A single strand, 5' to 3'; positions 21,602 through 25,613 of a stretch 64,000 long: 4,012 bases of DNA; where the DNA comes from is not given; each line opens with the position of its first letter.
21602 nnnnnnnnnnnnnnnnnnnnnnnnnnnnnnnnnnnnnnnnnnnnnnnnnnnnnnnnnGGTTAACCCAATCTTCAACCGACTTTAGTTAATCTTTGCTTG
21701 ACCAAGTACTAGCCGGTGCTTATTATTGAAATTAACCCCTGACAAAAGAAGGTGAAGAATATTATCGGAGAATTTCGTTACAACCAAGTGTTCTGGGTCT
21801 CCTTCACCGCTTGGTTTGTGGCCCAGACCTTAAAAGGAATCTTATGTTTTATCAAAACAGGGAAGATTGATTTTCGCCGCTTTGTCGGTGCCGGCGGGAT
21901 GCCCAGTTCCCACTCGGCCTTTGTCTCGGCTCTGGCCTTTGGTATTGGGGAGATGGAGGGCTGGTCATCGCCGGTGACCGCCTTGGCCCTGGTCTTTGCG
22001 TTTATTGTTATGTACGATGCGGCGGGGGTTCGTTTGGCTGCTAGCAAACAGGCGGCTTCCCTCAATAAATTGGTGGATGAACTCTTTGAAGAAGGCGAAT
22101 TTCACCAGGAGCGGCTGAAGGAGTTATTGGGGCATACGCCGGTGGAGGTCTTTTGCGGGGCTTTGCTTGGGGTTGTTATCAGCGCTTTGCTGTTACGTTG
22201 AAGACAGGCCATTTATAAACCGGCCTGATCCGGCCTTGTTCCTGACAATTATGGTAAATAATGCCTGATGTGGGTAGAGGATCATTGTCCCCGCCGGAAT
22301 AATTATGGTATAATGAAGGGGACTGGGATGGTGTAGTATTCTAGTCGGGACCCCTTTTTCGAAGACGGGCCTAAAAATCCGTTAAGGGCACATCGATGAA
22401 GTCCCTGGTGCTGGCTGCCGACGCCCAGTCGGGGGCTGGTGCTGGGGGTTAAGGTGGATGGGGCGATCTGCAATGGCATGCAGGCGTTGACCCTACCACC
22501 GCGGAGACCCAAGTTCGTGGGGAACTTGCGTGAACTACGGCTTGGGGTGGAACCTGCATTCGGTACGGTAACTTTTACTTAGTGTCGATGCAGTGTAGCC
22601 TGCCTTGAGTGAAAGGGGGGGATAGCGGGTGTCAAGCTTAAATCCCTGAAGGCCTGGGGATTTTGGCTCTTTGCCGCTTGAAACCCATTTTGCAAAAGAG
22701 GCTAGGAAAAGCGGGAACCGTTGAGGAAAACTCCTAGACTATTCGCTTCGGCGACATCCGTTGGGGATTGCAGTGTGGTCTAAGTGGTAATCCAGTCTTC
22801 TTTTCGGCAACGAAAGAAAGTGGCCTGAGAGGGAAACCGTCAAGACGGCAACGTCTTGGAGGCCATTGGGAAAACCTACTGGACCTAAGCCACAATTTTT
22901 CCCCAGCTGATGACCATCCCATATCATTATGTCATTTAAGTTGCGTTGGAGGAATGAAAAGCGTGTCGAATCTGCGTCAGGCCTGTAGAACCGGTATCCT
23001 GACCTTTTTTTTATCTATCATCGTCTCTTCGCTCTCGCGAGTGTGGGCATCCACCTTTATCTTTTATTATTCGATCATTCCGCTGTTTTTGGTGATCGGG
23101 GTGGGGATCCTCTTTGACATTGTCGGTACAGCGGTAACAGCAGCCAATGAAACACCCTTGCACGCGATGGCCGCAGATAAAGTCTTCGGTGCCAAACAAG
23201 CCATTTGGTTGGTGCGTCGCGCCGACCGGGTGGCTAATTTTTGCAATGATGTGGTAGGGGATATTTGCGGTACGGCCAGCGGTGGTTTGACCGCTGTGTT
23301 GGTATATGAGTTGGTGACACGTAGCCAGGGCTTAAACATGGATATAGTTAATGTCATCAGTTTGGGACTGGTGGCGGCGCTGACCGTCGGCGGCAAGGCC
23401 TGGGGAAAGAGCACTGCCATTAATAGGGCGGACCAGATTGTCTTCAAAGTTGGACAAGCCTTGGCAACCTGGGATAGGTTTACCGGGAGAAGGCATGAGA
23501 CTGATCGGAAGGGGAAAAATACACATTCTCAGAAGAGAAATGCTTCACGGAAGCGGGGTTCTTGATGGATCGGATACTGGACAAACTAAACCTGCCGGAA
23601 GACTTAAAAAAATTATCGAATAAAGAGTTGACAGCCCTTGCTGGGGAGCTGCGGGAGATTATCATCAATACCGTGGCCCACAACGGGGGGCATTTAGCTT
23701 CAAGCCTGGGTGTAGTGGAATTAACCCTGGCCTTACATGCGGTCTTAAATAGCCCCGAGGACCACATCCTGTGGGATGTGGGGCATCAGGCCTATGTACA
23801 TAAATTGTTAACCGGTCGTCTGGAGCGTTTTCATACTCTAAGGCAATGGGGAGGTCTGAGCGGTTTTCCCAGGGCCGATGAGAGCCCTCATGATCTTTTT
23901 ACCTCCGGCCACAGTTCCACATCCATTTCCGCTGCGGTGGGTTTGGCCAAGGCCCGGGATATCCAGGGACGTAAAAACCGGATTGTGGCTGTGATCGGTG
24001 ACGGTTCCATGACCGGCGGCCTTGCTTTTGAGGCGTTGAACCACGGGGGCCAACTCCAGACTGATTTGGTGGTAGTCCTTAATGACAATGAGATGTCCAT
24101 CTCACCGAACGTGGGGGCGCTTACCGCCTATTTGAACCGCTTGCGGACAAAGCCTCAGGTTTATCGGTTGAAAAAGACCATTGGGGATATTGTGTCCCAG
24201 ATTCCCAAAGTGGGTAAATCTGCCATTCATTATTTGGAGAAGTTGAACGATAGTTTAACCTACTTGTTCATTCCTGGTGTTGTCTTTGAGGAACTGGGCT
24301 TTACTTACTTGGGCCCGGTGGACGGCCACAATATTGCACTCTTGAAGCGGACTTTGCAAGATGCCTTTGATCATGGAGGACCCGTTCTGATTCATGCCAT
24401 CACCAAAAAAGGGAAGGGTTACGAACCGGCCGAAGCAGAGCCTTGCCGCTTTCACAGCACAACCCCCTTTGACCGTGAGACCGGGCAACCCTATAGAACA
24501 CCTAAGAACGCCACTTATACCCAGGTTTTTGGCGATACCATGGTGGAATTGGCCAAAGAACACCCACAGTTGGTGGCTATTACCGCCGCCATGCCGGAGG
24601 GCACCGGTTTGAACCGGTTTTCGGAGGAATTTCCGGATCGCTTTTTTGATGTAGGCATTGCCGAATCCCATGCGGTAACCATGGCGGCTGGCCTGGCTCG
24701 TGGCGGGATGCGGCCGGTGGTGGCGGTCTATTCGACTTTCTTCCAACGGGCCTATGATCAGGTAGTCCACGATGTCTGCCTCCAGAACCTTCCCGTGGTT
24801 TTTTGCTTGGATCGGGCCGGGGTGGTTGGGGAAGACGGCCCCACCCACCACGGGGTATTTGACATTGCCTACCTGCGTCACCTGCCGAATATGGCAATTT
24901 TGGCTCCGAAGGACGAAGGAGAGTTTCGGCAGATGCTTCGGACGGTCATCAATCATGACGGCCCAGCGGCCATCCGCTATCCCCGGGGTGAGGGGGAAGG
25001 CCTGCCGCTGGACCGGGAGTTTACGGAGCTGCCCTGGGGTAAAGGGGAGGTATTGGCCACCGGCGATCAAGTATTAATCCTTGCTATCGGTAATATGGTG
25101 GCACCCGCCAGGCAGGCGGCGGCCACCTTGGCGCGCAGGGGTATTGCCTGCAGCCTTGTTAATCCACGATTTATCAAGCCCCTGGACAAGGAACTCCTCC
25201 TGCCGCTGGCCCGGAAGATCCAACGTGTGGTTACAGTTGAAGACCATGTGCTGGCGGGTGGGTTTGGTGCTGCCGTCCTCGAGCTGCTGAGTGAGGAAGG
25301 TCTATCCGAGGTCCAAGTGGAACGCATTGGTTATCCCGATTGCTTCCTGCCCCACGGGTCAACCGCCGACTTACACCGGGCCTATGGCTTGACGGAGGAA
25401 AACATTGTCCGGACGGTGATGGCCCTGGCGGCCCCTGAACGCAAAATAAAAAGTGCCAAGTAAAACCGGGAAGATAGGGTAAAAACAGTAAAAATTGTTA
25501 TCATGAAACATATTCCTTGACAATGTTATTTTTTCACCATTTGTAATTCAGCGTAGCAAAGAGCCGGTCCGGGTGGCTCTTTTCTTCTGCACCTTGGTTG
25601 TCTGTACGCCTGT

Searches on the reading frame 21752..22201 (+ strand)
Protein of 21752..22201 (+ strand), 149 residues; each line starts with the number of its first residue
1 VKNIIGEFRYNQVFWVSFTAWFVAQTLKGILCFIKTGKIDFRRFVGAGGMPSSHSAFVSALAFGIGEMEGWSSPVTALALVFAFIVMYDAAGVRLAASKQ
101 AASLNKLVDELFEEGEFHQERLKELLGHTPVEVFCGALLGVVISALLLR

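Call 4: search_protein_families(library=pfam, proteins=[window:21752-22201:+])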
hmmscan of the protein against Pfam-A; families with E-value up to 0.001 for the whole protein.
window:21752-22201:+ (149 aa): 1 family
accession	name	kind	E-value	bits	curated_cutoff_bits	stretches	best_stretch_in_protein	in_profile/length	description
PF02681.20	DUF212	-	2.6e-49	167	26.5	1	11-143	3-126/126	Divergent PAP2 family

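Call 45: search_protein_families(library=ncbifam, proteins=[window:21752-22201:+], max_evalue=0.01)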
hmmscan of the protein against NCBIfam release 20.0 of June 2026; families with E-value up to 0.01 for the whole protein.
window:21752-22201:+ (149 aa): 0 families

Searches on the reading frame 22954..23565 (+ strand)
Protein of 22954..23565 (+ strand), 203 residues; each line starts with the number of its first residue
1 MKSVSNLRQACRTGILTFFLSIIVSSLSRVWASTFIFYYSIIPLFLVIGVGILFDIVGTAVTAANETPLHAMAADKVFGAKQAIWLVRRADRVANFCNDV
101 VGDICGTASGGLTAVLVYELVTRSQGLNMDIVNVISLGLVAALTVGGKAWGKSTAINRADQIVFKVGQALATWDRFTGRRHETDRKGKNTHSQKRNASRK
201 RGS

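Call 4: search_protein_families(library=pfam, proteins=[window:22954-23565:+])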
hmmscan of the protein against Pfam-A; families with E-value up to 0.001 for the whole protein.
window:22954-23565:+ (203 aa): 1 family
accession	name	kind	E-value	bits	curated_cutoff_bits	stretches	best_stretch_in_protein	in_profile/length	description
PF01595.25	CNNM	-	7.9e-05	22.8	28.4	1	45-173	4-127/181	Cyclin M transmembrane N-terminal domain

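Call 13: find_encoding_contigs(protein=window:22963-23565:+, flank=10000, max_places=6)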
Protein window:22963-23565:+ (200 aa): 24 contigs read that carry it; 6 places shown.
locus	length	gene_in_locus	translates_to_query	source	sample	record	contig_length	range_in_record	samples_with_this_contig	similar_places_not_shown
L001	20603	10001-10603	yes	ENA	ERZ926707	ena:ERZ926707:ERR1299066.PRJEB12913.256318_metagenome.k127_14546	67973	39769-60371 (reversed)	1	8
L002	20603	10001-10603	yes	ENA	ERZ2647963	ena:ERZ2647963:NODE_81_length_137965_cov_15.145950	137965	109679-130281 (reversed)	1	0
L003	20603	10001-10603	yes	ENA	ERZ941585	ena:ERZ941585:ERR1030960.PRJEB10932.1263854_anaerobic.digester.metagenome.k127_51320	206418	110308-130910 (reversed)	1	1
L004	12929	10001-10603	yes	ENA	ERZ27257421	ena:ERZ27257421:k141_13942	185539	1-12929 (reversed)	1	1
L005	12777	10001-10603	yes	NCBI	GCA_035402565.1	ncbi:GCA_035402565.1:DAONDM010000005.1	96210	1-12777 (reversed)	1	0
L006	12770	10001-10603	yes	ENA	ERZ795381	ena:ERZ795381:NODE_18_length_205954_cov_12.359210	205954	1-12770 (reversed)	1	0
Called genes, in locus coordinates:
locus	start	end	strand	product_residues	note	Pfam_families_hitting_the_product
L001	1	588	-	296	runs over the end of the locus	PF01145:Band_7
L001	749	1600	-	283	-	PF02811:PHP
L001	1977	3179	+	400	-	PF00817:IMS, PF11798:IMS_HHH (weak), PF21999:IMS_HHH_1, PF11799:IMS_C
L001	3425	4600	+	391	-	PF03734:YkuD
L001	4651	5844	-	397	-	PF00395:SLH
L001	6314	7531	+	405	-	PF13742:tRNA_anti_2, PF01336:tRNA_anti-codon, PF02601:Exonuc_VII_L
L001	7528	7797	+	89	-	PF02609:Exonuc_VII_S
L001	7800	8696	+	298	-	PF00348:polyprenyl_synt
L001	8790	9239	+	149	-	PF02681:DUF212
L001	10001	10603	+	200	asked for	-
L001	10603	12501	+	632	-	PF13292:DXP_synthase_N, PF02775:TPP_enzyme_C (faint), PF02779:Transket_pyr, PF02780:Transketolase_C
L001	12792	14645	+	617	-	PF00128:Alpha-amylase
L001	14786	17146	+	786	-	PF00912:Transgly, PF00905:Transpeptidase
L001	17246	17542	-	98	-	PF13451:zf_Tbcl, PF23477:zf_Tbcl_2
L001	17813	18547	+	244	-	PF01476:LysM, PF23473:LysM3_LYK4_5 (faint), PF01476:LysM, PF26349:YoqH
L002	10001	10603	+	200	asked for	-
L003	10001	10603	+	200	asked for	-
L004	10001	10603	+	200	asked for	-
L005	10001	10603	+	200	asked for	-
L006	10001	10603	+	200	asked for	-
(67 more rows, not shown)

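Call 44: search_solved_structures(query=window:22963-23565:+, max_evalue=1, show_alignments=2)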
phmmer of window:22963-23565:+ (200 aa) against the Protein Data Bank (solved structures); distinct sequences matched with E-value up to 1: 1.
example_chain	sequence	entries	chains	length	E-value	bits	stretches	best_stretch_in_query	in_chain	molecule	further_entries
8zee_1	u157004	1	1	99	0.34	13.8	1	39-81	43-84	Chains: 1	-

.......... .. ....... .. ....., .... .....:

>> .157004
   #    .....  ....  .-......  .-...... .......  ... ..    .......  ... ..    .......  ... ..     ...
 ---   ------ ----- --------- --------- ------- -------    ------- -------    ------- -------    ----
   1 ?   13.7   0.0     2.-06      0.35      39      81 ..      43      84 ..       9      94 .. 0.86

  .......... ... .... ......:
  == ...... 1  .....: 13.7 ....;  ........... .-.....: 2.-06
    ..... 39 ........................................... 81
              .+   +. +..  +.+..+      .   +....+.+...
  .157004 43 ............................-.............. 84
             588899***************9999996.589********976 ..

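Call 45: search_protein_families(library=ncbifam, proteins=[window:22963-23565:+], max_evalue=0.01)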
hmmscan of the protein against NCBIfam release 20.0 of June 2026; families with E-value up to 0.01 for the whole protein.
window:22963-23565:+ (200 aa): 0 families

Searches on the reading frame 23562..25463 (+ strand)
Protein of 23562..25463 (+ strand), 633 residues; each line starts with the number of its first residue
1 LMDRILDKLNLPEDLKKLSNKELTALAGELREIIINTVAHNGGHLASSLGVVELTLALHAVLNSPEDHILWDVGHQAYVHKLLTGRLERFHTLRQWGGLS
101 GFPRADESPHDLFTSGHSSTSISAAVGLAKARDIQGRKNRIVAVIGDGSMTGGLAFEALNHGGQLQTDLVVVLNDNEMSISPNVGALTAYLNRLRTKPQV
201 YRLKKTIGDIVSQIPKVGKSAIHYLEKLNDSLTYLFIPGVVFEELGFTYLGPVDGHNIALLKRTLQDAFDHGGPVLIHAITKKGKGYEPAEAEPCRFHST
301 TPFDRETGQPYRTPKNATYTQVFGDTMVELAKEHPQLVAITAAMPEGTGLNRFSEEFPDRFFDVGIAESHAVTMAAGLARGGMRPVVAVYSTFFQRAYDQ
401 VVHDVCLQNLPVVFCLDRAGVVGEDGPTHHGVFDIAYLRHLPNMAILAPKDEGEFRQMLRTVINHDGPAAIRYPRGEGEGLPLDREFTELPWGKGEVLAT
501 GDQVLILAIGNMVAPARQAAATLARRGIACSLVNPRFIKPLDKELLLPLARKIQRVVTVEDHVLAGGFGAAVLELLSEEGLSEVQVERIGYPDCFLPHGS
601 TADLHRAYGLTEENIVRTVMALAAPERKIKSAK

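Call 4: search_protein_families(library=pfam, proteins=[window:23562-25463:+])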
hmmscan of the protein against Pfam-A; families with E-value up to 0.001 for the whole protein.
window:23562-25463:+ (633 aa): 6 families
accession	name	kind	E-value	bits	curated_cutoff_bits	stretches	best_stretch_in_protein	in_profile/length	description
PF13292.11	DXP_synthase_N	-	6.3e-118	393.4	21.2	1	6-281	1-274/274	1-deoxy-D-xylulose-5-phosphate synthase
PF02779.29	Transket_pyr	-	5.3e-50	169.9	27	1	317-477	3-171/174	Transketolase, pyrimidine binding domain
PF02780.25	Transketolase_C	-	6.5e-34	117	25.9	1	493-615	1-124/124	Transketolase, C-terminal domain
PF02775.26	TPP_enzyme_C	-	8.4e-06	26.1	21.9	0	119-178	31-84/151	Thiamine pyrophosphate enzyme, C-terminal TPP binding domain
PF17147.9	PFOR_II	-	0.00025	21.8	27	0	504-574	3-73/102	Pyruvate:ferredoxin oxidoreductase core domain II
PF00456.26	Transketolase_N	-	0.00035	20.1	22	1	78-185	70-192/334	Transketolase, thiamine diphosphate binding domain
